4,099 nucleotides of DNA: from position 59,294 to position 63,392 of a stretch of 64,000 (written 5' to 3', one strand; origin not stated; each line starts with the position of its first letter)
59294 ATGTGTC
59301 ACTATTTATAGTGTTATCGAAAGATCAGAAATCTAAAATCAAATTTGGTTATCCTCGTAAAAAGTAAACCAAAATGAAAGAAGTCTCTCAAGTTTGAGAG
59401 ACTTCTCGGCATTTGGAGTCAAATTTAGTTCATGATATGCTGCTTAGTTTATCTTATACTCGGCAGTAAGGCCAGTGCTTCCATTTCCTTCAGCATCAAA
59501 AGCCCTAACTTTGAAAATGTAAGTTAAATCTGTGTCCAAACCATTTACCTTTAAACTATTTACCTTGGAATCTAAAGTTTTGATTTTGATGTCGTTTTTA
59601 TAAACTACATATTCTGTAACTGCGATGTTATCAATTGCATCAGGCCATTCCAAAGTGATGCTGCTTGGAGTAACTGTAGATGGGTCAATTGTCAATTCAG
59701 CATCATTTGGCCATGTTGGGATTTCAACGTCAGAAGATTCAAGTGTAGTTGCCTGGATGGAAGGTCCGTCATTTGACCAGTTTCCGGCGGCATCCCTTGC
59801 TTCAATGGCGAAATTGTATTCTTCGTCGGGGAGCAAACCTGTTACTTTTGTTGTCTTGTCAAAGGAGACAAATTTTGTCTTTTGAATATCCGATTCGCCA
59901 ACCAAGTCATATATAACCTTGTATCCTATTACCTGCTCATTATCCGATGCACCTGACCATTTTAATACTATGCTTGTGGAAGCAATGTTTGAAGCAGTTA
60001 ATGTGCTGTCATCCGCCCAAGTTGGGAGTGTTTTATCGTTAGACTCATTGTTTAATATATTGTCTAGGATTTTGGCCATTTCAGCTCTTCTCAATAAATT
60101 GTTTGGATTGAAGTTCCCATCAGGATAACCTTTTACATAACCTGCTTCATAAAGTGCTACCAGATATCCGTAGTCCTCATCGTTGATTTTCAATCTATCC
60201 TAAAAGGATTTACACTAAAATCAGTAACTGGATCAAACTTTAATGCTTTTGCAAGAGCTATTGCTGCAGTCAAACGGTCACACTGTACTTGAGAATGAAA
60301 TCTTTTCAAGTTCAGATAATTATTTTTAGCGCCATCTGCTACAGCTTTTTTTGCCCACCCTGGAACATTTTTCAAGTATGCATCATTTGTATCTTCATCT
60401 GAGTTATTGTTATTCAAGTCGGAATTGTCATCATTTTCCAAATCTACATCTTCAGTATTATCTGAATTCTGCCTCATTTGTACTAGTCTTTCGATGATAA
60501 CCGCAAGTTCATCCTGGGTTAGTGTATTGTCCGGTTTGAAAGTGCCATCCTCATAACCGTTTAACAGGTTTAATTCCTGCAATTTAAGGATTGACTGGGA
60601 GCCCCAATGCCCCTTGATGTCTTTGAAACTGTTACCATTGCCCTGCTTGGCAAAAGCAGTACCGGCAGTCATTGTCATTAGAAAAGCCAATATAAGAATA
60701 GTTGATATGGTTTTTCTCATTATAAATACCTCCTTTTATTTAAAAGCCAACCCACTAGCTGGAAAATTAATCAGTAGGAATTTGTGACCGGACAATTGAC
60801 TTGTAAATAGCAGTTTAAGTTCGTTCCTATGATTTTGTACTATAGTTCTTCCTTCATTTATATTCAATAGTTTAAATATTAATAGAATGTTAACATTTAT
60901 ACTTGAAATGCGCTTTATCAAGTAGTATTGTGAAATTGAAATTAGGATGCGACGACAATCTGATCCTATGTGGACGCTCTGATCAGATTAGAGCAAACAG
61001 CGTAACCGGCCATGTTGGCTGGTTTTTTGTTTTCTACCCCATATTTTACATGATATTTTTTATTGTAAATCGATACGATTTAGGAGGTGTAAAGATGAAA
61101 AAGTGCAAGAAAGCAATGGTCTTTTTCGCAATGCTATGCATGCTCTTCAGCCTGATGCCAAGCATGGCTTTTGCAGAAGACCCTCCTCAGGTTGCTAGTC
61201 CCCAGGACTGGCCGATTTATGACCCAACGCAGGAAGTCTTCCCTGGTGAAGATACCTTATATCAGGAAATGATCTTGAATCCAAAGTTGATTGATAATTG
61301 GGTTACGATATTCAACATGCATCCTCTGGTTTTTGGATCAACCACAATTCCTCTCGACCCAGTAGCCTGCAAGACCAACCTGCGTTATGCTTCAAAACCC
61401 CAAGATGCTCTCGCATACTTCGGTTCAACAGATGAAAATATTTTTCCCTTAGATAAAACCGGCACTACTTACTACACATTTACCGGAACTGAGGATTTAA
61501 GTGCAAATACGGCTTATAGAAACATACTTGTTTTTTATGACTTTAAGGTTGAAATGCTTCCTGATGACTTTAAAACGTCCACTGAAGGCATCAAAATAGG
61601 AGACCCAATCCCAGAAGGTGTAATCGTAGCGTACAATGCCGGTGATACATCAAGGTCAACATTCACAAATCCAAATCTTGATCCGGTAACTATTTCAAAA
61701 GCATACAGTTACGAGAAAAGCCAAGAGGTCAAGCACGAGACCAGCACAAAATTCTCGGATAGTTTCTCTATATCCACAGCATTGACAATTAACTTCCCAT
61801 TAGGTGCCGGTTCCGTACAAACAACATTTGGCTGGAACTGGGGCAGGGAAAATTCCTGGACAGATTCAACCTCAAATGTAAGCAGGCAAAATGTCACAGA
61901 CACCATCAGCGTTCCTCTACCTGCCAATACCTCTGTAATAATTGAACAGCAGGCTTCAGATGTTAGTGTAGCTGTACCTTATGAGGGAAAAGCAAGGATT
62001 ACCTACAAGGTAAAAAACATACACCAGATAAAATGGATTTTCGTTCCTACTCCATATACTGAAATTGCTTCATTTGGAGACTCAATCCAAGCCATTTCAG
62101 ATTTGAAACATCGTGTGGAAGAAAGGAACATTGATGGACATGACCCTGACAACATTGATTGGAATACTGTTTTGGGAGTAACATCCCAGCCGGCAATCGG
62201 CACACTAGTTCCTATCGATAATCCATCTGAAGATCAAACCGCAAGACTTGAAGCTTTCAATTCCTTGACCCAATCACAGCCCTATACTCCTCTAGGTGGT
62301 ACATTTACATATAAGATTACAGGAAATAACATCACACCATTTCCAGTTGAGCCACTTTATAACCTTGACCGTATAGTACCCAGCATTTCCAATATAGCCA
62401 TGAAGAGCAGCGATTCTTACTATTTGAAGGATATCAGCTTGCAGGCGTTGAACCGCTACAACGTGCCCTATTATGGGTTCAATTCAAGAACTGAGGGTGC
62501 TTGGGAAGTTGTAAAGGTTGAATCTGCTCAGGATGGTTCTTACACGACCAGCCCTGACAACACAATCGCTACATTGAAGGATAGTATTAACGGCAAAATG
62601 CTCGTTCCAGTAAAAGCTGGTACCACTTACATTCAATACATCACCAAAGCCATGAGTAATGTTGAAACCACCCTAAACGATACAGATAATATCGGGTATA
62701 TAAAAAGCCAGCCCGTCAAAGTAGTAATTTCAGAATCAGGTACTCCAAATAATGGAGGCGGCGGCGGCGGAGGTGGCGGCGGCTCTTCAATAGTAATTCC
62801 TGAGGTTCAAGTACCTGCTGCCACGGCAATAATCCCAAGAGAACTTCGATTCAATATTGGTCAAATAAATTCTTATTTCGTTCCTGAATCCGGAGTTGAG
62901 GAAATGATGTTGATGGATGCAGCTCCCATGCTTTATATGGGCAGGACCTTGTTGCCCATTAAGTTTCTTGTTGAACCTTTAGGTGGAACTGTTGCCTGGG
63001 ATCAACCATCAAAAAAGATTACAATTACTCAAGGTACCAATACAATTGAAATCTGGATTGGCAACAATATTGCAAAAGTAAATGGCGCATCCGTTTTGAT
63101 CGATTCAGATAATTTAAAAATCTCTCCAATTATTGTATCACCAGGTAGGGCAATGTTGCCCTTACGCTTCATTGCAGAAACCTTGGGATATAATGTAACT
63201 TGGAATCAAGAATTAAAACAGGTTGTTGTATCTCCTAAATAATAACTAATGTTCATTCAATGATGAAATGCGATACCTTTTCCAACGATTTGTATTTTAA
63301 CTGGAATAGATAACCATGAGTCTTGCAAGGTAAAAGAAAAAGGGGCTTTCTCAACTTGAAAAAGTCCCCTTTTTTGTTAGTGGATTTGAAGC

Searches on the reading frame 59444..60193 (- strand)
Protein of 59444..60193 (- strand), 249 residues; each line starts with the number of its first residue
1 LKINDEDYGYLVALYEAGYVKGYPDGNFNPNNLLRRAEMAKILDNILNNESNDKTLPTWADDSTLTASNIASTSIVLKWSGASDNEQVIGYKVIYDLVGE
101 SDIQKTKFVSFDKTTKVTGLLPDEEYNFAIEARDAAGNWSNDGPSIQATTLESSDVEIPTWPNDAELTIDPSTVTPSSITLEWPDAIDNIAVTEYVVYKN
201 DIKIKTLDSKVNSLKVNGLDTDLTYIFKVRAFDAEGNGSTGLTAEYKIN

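Call 74: search_protein_families(library=pfam, max_evalue=0.001, proteins=[window:59444-60193:-])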
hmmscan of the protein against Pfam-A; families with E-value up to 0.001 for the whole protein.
window:59444-60193:- (249 aa): 4 families
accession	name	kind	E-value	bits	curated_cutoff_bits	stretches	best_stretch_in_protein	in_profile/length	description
PF00041.27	fn3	-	7e-21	74.7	25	2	64-140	5-78/84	Fibronectin type III domain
PF16893.11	fn3_2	-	2.4e-11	44.1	27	2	172-230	11-72/89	Fibronectin type III domain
PF00395.25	SLH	-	1e-09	38.6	20.8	1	8-40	11-44/44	S-layer homology domain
PF16656.11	Pur_ac_phosph_N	-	4.8e-05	24.3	30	0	64-141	5-87/93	Purple acid Phosphatase, N-terminal domain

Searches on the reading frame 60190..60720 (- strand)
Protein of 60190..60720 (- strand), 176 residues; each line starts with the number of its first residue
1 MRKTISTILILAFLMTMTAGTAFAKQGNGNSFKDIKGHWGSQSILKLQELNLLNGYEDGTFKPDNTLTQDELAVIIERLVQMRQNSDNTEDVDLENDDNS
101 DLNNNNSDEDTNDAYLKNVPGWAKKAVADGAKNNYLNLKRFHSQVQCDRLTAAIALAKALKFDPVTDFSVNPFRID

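Call 74: search_protein_families(library=pfam, max_evalue=0.001, proteins=[window:60190-60720:-])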
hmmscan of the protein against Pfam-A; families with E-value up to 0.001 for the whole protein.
window:60190-60720:- (176 aa): 1 family
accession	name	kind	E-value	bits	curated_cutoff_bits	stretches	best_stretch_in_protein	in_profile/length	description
PF00395.25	SLH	-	2.3e-12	47.1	20.8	1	31-73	1-44/44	S-layer homology domain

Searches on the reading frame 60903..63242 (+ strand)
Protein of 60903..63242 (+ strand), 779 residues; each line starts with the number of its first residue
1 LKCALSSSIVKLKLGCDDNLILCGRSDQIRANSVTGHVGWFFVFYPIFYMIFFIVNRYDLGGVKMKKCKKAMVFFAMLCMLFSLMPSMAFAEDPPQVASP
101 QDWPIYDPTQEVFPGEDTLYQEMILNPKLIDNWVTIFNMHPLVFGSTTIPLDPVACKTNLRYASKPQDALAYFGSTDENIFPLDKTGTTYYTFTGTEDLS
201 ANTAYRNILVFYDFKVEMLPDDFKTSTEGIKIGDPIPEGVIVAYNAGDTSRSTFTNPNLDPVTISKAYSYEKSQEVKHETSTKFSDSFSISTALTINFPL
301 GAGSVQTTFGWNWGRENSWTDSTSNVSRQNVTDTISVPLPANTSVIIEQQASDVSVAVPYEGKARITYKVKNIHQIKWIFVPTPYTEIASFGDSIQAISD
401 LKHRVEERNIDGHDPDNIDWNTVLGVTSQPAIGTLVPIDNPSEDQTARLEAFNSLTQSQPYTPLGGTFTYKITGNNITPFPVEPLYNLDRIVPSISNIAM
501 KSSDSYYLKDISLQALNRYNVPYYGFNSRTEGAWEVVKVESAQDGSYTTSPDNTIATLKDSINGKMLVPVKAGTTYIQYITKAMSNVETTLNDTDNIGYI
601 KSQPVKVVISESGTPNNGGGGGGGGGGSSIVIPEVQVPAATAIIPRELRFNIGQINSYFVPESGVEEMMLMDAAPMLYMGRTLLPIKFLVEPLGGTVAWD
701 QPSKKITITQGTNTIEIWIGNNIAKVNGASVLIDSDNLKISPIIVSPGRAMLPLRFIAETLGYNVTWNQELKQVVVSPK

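Call 21: find_encoding_contigs(protein=window:60903-63242:+, flank=10000, max_places=4)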
Protein window:60903-63242:+ (779 aa): no gene with exactly this product is on record in the collection.
